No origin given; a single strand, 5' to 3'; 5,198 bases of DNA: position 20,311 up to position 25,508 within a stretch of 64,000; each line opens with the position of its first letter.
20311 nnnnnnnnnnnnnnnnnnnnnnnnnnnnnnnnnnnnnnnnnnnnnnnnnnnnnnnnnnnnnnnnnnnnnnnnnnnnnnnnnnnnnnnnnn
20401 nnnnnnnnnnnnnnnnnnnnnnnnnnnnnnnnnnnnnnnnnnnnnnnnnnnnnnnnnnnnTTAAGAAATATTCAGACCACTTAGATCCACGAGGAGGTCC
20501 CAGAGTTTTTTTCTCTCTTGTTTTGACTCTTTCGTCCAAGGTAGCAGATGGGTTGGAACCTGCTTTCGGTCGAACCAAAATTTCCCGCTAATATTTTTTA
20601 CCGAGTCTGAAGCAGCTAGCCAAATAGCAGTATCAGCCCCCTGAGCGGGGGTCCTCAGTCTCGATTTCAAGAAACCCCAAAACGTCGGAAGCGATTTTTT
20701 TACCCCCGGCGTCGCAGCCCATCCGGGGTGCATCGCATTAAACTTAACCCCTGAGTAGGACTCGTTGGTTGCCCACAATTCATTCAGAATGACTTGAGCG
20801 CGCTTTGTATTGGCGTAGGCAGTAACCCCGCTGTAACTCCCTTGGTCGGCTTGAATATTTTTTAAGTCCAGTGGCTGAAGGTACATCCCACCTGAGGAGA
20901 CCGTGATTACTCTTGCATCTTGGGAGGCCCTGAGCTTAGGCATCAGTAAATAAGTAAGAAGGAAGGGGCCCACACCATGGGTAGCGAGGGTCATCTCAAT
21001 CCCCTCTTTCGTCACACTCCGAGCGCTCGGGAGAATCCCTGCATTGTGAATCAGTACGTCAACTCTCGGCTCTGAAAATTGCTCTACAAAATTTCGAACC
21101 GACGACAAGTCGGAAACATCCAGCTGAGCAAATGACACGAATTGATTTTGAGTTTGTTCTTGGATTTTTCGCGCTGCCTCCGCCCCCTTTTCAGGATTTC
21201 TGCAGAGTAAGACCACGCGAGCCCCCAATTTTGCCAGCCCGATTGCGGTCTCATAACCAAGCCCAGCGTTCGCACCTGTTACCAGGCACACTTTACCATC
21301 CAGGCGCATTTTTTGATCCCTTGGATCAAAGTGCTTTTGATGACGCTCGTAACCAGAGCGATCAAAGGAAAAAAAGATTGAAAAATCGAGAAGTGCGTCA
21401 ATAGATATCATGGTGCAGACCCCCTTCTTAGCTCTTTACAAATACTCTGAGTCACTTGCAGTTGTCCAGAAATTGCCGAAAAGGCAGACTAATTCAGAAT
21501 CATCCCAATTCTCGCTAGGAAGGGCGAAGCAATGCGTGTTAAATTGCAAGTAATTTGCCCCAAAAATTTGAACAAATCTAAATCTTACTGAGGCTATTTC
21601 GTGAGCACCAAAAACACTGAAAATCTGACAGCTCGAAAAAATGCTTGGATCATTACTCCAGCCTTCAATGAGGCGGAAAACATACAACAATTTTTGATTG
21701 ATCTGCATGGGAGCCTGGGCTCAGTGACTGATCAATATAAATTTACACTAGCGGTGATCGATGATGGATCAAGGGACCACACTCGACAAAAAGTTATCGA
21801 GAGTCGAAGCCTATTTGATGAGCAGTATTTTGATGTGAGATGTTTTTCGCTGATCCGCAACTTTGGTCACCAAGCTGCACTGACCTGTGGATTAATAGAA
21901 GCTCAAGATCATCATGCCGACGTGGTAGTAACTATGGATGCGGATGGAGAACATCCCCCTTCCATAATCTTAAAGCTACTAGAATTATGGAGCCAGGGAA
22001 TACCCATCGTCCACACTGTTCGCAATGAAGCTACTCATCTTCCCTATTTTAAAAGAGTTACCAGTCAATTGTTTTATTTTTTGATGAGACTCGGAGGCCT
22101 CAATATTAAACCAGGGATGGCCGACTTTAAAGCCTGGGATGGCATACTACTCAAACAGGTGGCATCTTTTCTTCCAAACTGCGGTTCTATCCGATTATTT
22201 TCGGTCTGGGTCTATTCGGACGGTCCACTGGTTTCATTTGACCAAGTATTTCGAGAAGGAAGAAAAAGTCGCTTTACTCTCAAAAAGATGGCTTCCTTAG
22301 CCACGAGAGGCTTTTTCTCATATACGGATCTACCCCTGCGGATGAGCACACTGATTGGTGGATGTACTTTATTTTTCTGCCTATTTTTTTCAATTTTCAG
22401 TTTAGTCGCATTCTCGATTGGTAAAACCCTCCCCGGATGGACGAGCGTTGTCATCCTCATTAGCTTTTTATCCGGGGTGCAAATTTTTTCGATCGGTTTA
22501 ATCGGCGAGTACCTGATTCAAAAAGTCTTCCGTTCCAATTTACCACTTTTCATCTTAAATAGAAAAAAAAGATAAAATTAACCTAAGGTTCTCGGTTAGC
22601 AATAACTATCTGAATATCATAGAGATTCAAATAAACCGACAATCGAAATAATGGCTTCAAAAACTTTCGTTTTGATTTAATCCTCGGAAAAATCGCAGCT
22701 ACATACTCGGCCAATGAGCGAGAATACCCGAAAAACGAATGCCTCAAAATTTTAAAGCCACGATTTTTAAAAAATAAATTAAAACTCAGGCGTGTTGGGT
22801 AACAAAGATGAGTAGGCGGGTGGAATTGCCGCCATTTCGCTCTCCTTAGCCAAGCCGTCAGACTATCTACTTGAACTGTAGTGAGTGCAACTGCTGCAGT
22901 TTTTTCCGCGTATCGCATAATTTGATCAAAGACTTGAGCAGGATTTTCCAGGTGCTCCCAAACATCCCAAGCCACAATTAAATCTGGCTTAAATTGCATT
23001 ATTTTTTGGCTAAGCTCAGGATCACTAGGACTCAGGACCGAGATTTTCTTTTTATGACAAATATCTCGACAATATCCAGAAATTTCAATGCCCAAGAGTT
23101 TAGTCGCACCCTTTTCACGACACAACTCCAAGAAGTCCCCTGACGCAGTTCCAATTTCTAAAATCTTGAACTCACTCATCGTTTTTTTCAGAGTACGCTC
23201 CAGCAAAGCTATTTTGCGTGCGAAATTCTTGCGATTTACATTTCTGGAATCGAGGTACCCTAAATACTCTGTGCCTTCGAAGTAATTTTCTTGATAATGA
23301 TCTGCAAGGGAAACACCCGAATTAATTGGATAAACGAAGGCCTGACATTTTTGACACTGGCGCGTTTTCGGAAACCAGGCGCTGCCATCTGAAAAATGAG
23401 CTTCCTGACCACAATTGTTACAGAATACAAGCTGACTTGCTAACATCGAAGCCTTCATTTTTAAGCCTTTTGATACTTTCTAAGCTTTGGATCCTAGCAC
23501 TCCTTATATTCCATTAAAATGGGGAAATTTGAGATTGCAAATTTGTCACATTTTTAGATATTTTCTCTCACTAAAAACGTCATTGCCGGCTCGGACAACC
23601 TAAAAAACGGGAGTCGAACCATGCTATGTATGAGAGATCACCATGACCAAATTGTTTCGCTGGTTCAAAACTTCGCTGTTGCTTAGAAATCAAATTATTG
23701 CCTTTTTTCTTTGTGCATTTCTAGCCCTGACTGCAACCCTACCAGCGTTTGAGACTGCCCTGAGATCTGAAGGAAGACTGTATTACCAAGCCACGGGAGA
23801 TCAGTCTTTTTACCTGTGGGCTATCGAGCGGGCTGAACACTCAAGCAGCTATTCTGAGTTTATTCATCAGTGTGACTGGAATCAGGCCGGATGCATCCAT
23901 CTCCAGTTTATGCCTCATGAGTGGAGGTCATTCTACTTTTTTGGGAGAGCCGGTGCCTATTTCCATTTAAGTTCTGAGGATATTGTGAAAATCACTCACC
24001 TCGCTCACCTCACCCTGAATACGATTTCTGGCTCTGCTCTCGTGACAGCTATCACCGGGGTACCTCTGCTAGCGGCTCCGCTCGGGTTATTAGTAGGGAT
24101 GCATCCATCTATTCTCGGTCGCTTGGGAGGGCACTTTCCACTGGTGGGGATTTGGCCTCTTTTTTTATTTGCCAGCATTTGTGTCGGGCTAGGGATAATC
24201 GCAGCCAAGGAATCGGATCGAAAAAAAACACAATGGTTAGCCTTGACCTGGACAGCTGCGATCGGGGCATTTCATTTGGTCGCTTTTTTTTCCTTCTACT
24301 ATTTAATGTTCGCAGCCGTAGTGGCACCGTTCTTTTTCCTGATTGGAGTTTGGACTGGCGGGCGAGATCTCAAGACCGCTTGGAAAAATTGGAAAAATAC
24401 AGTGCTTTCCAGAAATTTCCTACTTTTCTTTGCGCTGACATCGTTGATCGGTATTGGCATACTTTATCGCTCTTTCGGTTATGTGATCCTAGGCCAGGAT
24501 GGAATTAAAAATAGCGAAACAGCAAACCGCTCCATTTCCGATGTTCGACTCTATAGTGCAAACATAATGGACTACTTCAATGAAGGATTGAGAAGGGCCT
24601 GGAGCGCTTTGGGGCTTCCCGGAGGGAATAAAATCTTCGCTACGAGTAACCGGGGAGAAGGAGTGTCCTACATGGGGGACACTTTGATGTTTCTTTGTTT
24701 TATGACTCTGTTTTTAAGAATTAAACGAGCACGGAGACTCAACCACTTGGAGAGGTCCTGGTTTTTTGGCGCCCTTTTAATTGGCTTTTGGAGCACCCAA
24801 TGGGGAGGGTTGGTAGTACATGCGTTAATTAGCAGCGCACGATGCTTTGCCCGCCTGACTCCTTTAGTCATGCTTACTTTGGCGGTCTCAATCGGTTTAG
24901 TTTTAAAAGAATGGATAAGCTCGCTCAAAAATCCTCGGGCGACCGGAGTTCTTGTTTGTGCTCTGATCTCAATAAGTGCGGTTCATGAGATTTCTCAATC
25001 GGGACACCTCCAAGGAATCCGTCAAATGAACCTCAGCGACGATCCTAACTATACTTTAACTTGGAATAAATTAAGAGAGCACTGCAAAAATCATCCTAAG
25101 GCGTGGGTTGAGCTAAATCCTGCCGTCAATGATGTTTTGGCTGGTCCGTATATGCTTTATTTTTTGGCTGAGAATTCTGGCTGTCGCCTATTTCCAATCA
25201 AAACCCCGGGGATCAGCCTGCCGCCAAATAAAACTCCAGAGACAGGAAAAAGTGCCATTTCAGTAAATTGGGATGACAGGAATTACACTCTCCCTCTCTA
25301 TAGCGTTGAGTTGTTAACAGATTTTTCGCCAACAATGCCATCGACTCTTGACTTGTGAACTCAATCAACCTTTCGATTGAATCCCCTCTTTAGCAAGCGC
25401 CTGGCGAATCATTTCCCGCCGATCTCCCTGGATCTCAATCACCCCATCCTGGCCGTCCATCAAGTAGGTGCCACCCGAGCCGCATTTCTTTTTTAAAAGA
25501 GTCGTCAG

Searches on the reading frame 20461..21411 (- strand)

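Call 12: search_protein_families(library=pfam, proteins=[window:20461-21411:-], max_evalue=0.001)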
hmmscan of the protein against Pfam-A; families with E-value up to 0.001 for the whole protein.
window:20461-21411:- (316 aa): 5 families
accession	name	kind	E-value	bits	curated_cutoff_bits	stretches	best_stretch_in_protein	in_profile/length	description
PF00106.31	adh_short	-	3e-30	105.6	26.6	1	40-239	1-189/195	short chain dehydrogenase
PF13561.12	adh_short_C2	-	6.2e-20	72.2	27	1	46-266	1-217/236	Enoyl-(Acyl carrier protein) reductase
PF08659.16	KR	-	2.1e-09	38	22.6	1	42-130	3-95/180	KR domain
PF01370.27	Epimerase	-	2e-07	31.1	20.9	1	43-222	2-162/240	NAD dependent epimerase/dehydratase family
PF16363.11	GDP_Man_Dehyd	-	0.00024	21.1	27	1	43-209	1-163/332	GDP-mannose 4,6 dehydratase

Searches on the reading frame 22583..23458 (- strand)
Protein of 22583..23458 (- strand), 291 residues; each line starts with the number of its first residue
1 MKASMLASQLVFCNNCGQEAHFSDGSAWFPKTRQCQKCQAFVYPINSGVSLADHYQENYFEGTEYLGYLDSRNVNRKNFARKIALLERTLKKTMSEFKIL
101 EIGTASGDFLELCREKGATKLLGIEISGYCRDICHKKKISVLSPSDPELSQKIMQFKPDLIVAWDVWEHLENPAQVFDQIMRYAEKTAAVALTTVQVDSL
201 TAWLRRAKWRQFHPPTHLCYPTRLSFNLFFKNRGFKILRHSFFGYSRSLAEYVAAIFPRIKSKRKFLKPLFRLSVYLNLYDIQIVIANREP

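Call 13: search_protein_families(library=pfam, proteins=[window:22583-23458:-], max_evalue=0.001)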
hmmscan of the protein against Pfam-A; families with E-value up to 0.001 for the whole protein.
window:22583-23458:- (291 aa): 4 families
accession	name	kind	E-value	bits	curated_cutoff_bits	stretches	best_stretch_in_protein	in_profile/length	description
PF13489.12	Methyltransf_23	-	4.4e-23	82.2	27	1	76-238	3-162/164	Methyltransferase domain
PF08242.18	Methyltransf_12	-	4.1e-05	24.7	30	1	100-183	1-91/98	Methyltransferase domain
PF08241.18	Methyltransf_11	-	0.00019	22.4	21.2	1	100-186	1-89/95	Methyltransferase domain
PF07021.18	MetW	-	0.00076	19.6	21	0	97-187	15-105/193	Methionine biosynthesis protein MetW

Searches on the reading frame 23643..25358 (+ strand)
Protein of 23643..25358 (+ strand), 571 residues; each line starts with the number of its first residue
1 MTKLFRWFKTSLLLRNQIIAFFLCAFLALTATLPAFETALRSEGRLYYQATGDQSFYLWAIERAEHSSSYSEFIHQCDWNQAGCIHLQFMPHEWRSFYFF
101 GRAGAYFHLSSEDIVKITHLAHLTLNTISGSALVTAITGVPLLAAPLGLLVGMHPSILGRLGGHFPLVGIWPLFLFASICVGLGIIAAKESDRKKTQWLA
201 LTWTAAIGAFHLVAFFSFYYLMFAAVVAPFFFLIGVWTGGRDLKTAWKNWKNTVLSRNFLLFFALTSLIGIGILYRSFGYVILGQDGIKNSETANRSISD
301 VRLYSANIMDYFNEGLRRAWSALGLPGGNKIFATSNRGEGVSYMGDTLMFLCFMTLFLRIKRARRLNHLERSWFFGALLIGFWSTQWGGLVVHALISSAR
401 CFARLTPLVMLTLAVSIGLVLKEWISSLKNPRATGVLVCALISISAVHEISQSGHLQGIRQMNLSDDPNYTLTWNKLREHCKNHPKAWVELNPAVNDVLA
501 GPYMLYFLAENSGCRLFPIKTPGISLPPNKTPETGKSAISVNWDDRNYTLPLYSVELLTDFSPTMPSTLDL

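Call 13: search_protein_families(library=pfam, proteins=[window:23643-25358:+], max_evalue=0.001)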
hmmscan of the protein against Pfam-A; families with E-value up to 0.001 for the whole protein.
window:23643-25358:+ (571 aa): 0 families

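Call 35: search_protein_families(library=ncbifam, proteins=[window:23643-25358:+], max_evalue=0.01)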
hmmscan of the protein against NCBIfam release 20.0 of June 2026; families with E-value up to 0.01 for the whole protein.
window:23643-25358:+ (571 aa): 3 families
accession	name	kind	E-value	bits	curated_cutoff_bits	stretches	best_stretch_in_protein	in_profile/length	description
TIGR01972.1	NDH_I_M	subfamily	3.5e-06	26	263.8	1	172-271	82-184/486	NADH-quinone oxidoreductase subunit M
NF004499.0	PRK05846.1-3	equivalog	0.00022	20.1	585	1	176-266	93-185/502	NADH-quinone oxidoreductase subunit M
NF004506.0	PRK05846.2-6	equivalog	0.0022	17.4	789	1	179-262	103-185/493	NADH-quinone oxidoreductase subunit M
